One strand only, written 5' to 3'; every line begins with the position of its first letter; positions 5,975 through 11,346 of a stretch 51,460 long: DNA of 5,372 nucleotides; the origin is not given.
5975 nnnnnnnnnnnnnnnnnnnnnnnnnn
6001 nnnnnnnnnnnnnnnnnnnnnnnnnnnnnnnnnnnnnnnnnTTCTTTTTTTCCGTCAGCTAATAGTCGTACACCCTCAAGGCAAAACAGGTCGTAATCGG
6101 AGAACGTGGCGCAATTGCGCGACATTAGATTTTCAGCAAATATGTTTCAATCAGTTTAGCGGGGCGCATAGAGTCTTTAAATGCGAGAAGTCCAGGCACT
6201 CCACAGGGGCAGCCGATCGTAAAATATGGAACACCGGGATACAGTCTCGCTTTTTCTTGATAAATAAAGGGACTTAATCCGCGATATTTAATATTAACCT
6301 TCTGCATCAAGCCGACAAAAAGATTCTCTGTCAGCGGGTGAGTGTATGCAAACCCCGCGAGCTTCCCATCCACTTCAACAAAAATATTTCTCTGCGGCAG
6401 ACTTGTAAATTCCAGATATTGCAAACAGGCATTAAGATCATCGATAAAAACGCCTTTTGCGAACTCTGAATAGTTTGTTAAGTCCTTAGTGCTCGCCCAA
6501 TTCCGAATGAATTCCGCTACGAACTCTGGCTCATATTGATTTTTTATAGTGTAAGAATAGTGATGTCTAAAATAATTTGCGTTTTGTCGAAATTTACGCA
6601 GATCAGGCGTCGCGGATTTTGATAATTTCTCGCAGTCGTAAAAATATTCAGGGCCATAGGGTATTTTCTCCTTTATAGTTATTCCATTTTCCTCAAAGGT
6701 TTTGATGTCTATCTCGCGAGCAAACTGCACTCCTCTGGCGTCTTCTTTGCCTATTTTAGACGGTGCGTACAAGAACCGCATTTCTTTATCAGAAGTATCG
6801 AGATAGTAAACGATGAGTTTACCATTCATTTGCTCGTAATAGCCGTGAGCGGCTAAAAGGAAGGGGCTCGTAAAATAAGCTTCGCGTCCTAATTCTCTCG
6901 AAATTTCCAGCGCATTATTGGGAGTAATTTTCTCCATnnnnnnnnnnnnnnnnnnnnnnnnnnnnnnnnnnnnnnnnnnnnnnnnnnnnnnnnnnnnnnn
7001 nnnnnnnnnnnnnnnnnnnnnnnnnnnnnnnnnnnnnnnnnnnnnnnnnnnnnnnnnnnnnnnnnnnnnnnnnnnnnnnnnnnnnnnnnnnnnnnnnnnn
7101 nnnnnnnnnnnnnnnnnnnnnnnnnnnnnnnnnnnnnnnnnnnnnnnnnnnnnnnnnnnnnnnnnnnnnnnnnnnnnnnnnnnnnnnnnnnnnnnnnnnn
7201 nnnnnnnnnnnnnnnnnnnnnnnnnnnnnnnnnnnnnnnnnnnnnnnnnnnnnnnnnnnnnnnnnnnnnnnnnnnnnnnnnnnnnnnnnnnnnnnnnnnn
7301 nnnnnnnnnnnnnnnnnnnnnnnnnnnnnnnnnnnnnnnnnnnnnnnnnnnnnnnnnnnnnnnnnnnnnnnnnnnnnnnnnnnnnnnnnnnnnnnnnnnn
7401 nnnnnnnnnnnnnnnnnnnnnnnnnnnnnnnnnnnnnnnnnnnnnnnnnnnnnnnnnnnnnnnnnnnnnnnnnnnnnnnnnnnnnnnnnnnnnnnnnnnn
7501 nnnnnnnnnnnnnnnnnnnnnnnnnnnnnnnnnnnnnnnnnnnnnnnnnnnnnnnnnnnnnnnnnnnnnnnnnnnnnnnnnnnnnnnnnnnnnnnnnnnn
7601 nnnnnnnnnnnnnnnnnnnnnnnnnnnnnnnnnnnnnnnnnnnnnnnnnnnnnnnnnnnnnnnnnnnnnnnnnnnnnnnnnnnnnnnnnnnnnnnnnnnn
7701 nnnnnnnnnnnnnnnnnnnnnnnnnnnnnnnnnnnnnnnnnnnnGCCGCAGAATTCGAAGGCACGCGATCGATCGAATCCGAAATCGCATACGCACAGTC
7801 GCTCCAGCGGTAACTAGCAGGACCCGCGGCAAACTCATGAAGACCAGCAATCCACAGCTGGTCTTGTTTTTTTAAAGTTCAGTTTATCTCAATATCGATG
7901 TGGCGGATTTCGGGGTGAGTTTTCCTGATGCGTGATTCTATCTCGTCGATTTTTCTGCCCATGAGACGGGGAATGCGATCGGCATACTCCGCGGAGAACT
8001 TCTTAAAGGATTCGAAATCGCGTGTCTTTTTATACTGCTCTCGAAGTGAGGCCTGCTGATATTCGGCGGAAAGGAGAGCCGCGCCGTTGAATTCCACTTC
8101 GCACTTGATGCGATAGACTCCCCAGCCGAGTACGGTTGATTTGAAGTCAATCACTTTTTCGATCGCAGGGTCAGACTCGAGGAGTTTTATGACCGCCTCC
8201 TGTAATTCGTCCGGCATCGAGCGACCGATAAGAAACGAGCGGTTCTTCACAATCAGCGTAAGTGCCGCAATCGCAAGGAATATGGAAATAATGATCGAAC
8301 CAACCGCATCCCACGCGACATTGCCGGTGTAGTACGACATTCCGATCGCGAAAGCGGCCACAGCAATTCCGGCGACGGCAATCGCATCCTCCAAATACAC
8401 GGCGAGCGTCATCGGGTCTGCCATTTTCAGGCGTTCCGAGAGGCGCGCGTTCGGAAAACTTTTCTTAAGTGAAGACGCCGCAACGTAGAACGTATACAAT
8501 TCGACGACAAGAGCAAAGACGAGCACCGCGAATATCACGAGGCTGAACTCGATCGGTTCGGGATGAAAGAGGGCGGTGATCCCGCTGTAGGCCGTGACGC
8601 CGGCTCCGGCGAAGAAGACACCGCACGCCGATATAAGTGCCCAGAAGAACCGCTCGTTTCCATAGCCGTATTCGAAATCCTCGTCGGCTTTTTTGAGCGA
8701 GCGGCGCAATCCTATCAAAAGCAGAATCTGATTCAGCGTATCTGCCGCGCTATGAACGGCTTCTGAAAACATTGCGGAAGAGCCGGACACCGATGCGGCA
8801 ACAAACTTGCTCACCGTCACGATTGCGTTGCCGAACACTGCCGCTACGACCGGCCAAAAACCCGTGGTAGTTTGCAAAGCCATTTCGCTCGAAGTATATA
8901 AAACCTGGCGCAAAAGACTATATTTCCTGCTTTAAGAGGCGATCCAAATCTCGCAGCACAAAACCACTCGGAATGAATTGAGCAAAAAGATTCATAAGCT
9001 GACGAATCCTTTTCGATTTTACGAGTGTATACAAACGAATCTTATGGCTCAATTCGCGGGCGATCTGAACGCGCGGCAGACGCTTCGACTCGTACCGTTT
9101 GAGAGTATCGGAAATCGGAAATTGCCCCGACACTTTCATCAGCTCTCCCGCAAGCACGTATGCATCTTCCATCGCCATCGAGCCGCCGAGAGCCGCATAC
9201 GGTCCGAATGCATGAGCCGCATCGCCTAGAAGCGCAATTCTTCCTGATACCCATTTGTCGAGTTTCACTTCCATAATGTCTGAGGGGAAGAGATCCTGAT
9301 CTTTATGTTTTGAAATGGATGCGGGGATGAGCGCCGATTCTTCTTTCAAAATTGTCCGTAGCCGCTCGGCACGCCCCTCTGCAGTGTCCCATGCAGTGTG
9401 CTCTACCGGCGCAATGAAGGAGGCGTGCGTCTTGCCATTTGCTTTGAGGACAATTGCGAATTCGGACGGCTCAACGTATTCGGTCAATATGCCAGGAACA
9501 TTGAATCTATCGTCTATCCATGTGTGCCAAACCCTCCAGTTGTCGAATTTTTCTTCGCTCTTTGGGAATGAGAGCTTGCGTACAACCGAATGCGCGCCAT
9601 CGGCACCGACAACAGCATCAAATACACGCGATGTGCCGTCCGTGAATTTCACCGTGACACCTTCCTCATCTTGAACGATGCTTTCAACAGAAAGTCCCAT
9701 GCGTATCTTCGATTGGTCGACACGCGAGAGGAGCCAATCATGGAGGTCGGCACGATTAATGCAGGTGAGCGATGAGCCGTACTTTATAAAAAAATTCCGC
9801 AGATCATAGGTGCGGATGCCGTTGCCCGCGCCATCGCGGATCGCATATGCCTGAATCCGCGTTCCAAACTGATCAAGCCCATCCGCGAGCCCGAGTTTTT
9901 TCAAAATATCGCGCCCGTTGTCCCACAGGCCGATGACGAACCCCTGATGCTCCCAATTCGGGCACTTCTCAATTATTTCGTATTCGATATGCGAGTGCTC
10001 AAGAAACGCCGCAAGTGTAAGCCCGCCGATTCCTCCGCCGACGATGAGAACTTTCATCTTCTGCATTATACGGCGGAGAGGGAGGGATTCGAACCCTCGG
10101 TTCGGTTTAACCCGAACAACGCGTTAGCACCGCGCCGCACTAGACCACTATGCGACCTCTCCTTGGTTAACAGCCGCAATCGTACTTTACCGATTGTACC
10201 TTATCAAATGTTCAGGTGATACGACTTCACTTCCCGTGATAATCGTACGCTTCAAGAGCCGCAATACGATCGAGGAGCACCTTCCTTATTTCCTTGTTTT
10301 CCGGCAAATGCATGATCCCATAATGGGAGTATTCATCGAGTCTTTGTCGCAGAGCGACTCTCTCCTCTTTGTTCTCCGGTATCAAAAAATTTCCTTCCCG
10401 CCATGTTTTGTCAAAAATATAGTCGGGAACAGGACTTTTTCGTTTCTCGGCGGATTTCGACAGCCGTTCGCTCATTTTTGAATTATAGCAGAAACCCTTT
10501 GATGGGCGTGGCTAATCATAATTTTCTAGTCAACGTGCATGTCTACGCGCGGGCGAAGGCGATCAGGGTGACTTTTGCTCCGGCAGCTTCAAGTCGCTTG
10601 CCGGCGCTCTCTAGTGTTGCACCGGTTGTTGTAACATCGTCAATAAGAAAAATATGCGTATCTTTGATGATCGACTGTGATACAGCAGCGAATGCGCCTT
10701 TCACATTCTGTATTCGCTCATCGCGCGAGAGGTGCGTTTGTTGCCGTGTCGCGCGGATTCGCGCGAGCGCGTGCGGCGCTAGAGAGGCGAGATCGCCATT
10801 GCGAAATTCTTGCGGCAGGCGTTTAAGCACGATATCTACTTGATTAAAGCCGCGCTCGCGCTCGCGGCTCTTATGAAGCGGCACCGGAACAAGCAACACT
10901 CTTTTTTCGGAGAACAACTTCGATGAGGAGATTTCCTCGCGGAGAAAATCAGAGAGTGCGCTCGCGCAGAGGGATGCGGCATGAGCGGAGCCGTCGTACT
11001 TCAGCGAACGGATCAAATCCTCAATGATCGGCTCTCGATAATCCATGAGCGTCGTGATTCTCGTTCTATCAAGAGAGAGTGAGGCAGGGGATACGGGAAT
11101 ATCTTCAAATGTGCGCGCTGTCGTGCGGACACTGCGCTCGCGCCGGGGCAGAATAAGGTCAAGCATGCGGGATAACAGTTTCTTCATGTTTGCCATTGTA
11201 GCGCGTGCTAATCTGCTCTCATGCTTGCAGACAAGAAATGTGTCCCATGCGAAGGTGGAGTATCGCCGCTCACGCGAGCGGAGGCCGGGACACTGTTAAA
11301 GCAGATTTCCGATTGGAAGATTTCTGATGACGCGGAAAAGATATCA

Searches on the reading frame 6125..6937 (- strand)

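Call 81: search_protein_families(library=pfam, proteins=[window:6125-6937:-], max_evalue=0.00001)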
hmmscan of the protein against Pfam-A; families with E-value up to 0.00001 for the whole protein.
window:6125-6937:- (270 aa): 1 family
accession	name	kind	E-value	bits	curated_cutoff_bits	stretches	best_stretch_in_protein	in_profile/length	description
PF09924.15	LPG_synthase_C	-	1.4e-09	37.9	27.5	1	92-267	96-296/298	Phosphatidylglycerol lysyltransferase, C-terminal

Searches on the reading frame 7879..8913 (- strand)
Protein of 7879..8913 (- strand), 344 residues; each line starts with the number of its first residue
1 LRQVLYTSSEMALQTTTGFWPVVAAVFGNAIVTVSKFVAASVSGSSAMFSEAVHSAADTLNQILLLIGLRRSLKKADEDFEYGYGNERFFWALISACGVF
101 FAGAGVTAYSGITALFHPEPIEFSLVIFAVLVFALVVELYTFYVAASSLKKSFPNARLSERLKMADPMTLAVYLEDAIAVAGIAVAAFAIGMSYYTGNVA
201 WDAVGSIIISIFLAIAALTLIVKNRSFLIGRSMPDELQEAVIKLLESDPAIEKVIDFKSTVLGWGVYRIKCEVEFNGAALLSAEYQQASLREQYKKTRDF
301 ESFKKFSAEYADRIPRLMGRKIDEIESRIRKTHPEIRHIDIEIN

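Call 81: search_protein_families(library=pfam, proteins=[window:7879-8913:-], max_evalue=0.00001)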
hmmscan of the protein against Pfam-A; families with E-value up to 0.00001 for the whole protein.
window:7879-8913:- (344 aa): 1 family
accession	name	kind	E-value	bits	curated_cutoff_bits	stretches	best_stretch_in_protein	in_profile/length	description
PF01545.26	Cation_efflux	-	2.2e-34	119.4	26.6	1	23-228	2-197/198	Cation efflux family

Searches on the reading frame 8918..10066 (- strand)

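Call 81: search_protein_families(library=pfam, proteins=[window:8918-10066:-], max_evalue=0.00001)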
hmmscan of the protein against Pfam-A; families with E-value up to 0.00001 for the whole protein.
window:8918-10066:- (382 aa): 1 family
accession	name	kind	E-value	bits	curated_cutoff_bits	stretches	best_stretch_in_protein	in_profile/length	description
PF01494.25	FAD_binding_3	-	1.4e-27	97.3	22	1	4-334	2-343/349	FAD binding domain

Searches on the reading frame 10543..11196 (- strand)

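Call 81: search_protein_families(library=pfam, proteins=[window:10543-11196:-], max_evalue=0.00001)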
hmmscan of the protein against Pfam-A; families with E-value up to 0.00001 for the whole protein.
window:10543-11196:- (217 aa): 1 family
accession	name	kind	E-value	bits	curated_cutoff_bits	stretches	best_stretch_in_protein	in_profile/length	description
PF00156.33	Pribosyltran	-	1.6e-06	27.9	26.3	1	141-211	52-120/158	Phosphoribosyl transferase domain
